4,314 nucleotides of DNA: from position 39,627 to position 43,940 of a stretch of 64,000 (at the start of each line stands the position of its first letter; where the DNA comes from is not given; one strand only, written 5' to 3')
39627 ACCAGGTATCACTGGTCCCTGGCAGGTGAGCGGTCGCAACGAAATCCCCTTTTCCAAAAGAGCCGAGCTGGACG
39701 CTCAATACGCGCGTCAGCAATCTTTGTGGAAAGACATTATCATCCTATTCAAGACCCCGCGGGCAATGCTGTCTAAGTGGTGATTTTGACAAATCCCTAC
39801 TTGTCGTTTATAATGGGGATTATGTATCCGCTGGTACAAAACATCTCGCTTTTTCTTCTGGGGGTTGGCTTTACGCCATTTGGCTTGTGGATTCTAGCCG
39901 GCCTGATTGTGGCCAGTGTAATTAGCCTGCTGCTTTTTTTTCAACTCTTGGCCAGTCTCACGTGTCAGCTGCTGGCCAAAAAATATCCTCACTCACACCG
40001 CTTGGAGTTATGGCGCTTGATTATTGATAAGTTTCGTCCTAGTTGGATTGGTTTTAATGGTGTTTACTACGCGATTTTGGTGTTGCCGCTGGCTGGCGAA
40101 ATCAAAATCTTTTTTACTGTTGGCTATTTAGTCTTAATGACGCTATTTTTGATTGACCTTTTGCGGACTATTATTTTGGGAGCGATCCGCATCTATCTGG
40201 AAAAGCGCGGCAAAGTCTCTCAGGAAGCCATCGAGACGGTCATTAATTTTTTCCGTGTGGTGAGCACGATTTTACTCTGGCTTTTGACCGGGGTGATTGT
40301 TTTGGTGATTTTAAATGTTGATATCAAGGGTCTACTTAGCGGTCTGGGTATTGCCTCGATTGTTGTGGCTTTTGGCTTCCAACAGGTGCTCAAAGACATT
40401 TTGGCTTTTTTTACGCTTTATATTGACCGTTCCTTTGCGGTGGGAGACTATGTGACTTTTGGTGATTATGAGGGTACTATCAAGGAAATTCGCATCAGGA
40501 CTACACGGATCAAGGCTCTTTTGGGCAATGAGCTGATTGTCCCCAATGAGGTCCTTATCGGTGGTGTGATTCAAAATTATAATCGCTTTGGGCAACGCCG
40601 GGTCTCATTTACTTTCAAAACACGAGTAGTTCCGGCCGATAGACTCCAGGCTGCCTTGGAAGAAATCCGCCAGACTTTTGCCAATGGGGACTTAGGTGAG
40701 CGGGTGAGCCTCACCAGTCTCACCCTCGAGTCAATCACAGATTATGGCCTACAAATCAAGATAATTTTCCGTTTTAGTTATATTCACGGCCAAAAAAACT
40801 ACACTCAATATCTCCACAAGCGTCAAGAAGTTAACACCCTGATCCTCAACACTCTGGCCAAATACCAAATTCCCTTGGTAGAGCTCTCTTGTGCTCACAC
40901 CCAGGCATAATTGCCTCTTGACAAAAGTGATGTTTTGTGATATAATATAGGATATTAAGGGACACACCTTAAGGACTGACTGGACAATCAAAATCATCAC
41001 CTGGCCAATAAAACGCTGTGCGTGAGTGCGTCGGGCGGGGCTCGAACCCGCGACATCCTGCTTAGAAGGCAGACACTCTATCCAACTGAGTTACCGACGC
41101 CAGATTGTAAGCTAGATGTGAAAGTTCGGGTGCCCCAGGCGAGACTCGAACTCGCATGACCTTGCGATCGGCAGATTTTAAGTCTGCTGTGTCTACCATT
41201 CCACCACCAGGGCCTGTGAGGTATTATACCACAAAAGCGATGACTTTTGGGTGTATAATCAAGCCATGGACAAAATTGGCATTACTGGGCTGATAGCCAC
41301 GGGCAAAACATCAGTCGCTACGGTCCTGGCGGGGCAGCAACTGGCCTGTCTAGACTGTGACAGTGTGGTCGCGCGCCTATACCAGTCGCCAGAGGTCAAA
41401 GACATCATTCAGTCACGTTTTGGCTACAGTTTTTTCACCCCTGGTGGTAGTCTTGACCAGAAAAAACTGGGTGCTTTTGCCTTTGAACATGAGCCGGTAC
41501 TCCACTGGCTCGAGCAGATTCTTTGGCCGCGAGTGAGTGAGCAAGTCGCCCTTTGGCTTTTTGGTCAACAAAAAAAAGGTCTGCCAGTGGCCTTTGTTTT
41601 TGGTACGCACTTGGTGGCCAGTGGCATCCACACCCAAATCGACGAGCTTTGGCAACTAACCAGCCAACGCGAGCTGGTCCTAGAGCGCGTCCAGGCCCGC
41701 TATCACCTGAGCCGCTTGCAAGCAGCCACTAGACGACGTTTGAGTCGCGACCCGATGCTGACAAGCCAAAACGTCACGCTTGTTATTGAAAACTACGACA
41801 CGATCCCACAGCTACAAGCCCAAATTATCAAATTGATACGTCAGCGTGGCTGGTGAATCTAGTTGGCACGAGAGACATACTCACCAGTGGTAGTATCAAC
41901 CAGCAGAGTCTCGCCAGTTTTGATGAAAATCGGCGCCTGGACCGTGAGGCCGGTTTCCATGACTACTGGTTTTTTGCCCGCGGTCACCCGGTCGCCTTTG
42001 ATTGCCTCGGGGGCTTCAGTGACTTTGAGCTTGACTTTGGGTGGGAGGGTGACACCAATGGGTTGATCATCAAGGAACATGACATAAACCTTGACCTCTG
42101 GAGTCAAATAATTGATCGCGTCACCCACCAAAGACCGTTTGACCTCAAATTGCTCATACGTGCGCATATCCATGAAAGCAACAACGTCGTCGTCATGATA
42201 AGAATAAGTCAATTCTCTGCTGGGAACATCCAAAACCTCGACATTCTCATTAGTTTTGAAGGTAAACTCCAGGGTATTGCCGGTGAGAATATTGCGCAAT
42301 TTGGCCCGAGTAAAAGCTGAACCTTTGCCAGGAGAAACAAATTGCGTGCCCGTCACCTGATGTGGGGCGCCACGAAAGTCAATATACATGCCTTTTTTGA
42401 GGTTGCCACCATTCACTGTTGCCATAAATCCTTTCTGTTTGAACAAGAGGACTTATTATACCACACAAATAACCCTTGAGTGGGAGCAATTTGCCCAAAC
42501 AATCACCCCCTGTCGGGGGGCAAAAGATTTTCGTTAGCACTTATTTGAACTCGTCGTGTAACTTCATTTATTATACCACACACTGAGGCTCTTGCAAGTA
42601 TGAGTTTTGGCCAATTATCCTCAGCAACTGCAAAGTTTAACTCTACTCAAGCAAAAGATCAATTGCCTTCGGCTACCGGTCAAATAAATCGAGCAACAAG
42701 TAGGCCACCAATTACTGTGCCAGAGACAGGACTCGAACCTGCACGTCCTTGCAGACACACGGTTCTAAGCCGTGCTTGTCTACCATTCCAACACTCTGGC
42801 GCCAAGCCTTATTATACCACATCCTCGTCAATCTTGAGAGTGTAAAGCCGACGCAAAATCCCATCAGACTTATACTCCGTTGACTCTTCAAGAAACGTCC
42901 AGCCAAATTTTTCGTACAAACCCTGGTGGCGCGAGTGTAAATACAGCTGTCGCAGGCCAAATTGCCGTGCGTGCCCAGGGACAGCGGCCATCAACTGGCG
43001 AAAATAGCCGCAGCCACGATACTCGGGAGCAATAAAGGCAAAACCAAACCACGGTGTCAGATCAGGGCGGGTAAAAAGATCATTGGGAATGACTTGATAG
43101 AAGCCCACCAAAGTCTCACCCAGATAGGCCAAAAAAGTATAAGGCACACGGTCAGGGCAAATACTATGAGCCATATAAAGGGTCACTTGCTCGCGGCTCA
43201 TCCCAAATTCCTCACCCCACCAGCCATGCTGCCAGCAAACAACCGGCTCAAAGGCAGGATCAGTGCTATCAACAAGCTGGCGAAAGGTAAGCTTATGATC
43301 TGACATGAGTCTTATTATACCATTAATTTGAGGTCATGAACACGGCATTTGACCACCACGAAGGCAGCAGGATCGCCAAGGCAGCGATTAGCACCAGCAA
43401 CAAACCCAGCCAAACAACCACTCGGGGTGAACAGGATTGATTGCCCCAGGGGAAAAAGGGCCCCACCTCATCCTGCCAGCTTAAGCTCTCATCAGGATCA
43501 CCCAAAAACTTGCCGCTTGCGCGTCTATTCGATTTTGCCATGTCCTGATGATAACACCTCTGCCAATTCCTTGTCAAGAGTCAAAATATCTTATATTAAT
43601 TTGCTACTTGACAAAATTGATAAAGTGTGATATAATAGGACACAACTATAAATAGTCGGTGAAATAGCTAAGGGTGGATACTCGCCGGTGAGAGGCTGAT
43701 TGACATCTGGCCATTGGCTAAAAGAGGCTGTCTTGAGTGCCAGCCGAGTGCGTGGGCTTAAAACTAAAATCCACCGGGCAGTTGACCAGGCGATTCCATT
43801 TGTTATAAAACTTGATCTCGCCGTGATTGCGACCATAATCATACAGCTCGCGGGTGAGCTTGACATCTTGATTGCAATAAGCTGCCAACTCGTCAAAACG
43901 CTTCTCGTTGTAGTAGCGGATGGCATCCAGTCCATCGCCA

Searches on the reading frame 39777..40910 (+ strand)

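Call 74: search_protein_families(library=ncbifam, proteins=[window:39777-40910:+], max_evalue=0.001)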
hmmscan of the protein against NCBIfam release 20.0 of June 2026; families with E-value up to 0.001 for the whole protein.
window:39777-40910:+ (377 aa): 6 families
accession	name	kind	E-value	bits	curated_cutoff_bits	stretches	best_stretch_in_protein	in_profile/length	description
NF047601.1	MscSThanab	equivalog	1.5e-17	63.9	500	1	109-260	18-169/280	small-conductance mechanosensitive channel MscS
NF047602.1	MscsSHelicob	equivalog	9e-11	41.7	400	1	121-280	6-170/260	small-conductance mechanosensitive channel MscS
NF008542.0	PRK11465.1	equivalog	1.1e-10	40.4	596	1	138-270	491-622/741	mechanosensitive channel protein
NF007662.0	PRK10334.1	subfamily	3.8e-10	39.5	321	1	144-280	54-190/286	small-conductance mechanosensitive channel MscS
NF008438.0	PRK11281.1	equivalog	9.7e-08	30.2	991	1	194-267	913-986/1113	mechanosensitive channel MscK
NF008180.0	PRK10929.1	equivalog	9.5e-06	23.7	809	1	164-265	880-981/1109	miniconductance mechanosensitive channel MscM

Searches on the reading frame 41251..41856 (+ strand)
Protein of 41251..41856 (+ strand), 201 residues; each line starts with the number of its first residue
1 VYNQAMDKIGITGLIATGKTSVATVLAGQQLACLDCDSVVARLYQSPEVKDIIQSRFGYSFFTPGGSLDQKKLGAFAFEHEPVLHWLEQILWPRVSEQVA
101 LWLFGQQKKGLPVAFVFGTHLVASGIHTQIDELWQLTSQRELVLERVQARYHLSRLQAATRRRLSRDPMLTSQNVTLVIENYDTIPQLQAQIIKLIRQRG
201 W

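Call 67: search_protein_families(library=pfam, proteins=[window:41251-41856:+], max_evalue=0.01)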
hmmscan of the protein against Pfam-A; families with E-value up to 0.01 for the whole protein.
window:41251-41856:+ (201 aa): 1 family
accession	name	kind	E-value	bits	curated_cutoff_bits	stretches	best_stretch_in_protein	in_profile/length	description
PF01121.26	CoaE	-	2.7e-19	70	27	1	9-163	3-156/180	Dephospho-CoA kinase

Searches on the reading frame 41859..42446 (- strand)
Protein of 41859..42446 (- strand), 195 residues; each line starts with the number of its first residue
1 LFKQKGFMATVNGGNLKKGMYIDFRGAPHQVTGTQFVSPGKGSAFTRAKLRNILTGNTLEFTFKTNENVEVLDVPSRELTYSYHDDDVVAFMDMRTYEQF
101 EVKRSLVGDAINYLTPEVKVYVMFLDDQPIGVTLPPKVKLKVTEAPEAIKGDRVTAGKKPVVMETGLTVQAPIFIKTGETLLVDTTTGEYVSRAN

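Call 67: search_protein_families(library=pfam, proteins=[window:41859-42446:-], max_evalue=0.01)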
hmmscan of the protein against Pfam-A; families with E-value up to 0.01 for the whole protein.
window:41859-42446:- (195 aa): 3 families
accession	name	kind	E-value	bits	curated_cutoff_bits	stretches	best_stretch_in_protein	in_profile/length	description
PF09285.17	Elong-fact-P_C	-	7.4e-21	74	25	1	138-193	1-56/56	Elongation factor P, C-terminal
PF08207.18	EFP_N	-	1.2e-18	67.3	23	1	14-69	3-58/58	Elongation factor P (EF-P) KOW-like domain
PF01132.26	EFP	-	4e-17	62.3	27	1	77-130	1-54/54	Elongation factor P (EF-P) OB domain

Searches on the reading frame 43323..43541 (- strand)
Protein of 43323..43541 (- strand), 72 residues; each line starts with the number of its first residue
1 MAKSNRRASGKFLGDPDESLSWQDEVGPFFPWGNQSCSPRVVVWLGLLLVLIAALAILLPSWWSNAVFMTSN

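Call 67: search_protein_families(library=pfam, proteins=[window:43323-43541:-], max_evalue=0.01)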
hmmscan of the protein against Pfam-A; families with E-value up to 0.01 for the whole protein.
window:43323-43541:- (72 aa): 0 families

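Call 69: find_homologous_proteins(query=window:43323-43541:-, max_evalue=0.01)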
Query window:43323-43541:- (72 aa): 1 proteins with E <= 0.01 among 2 candidates.
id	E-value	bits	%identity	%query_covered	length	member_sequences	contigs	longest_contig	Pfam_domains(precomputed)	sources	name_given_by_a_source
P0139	5.8e-42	158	100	100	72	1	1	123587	-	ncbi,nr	ncbi:hypothetical protein IJJ08_01615 [bacterium]|nr:hypothetical protein [bacterium]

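Call 73: search_protein_families(library=padloc, proteins=[window:43323-43541:-], max_evalue=0.01)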
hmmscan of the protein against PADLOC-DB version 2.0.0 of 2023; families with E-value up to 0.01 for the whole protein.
window:43323-43541:- (72 aa): 0 families

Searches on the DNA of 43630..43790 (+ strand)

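Call 27: search_rna_families(source=window, start=43630, end=43790, threshold=evalue, max_evalue=10, show_alignments=3)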
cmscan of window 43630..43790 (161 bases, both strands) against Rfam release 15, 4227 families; matches with E-value up to 10: 0.
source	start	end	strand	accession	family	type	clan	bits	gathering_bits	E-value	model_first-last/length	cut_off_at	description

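Call 64: build_rna_model(alignment_id=A5)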
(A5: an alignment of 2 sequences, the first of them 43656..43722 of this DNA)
Model R1 built from alignment A5 (2 sequences, 82 columns); structure: RNAalifold consensus.
model positions 82; base pairs 5; branch points 0; effective number of sequences 2; information 0.645 bits per position. Calibrated on 0.2 Mb of random sequence (short: E-values are rough).
structure used (alignment columns):
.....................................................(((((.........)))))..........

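Call 65: search_with_rna_model(model_id=R1, sources=[window, L003, L004, L005, L006, L007, L008, L009, L010, L011, L012, L013, L014, L015, L016, L017, L018, L019, L020, L021, L022, L023, L028, L032, L033, L036, L038, L041, L042, L043, L044], max_evalue=10)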
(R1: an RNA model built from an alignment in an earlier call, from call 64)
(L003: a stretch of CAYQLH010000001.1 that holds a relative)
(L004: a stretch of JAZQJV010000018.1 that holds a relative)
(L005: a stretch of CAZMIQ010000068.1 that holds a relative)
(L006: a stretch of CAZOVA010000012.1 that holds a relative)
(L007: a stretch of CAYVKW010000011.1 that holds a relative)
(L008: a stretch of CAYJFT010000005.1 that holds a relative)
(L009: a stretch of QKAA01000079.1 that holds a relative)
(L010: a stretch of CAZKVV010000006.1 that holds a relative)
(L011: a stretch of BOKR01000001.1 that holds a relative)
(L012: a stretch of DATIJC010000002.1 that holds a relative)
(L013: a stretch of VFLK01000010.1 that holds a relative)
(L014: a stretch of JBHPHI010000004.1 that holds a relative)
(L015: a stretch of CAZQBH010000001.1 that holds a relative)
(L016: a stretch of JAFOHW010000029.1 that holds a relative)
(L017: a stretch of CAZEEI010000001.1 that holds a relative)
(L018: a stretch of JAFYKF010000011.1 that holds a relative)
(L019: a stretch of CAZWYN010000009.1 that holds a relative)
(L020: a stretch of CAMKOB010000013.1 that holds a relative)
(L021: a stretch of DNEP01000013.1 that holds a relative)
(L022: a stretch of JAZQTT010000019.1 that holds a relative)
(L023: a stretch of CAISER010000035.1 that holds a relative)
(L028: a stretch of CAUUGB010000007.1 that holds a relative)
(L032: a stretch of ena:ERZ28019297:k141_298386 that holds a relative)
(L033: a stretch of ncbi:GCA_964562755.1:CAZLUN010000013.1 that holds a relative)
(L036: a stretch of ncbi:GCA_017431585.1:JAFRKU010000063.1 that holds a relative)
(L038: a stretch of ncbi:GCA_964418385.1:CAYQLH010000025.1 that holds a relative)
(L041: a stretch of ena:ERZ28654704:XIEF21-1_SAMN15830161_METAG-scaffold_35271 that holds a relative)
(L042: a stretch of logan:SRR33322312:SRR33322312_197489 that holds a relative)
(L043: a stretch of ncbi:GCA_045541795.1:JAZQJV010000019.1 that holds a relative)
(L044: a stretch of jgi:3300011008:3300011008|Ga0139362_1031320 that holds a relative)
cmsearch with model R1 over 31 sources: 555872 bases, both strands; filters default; matches with E-value up to 10: 30.
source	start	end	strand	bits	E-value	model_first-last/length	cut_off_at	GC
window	50031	50106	+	87.7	5.1e-20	1-82/82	no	0.49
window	43656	43722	+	75.1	9e-17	1-82/82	no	0.51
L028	3749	3827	-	16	0.15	1-82/82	no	0.43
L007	42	106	-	13.2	0.8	1-82/82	no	0.35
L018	12030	12113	-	12.5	1.2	1-82/82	no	0.38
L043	1586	1605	+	12.4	1.3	54-73/82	no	0.45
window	6626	6704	-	12.2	1.4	1-82/82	no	0.49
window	13452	13502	-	11.5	2.1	1-82/82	no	0.39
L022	141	217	-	11.4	2.2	1-82/82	no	0.38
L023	9799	9868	-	11.4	2.3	1-82/82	no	0.36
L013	9768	9841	+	11.3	2.5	1-82/82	no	0.38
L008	19758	19825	-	11.2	2.6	1-82/82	no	0.47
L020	13379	13451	-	11.1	2.7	1-82/82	no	0.41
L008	15048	15116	-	11.1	2.7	1-82/82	no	0.42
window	2311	2386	+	11.1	2.8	1-82/82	no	0.5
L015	15874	15935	-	10.9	3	1-82/82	no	0.5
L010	1755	1784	-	10.7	3.5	53-82/82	no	0.4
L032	8274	8339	+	10.6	3.8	1-82/82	no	0.35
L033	647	712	+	10.6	3.8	1-82/82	no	0.35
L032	16093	16158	-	10.1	5.1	1-82/82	no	0.39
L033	7085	7150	-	10.1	5.1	1-82/82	no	0.39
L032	20085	20151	+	9.6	6.5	1-82/82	no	0.42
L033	11077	11143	+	9.6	6.5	1-82/82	no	0.42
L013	438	504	-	9.4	7.7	1-82/82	no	0.34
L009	11086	11148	+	9.2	8.4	1-82/82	no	0.51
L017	18012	18053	-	9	9.3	1-82/82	no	0.43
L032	11686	11740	-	9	9.7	1-82/82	no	0.29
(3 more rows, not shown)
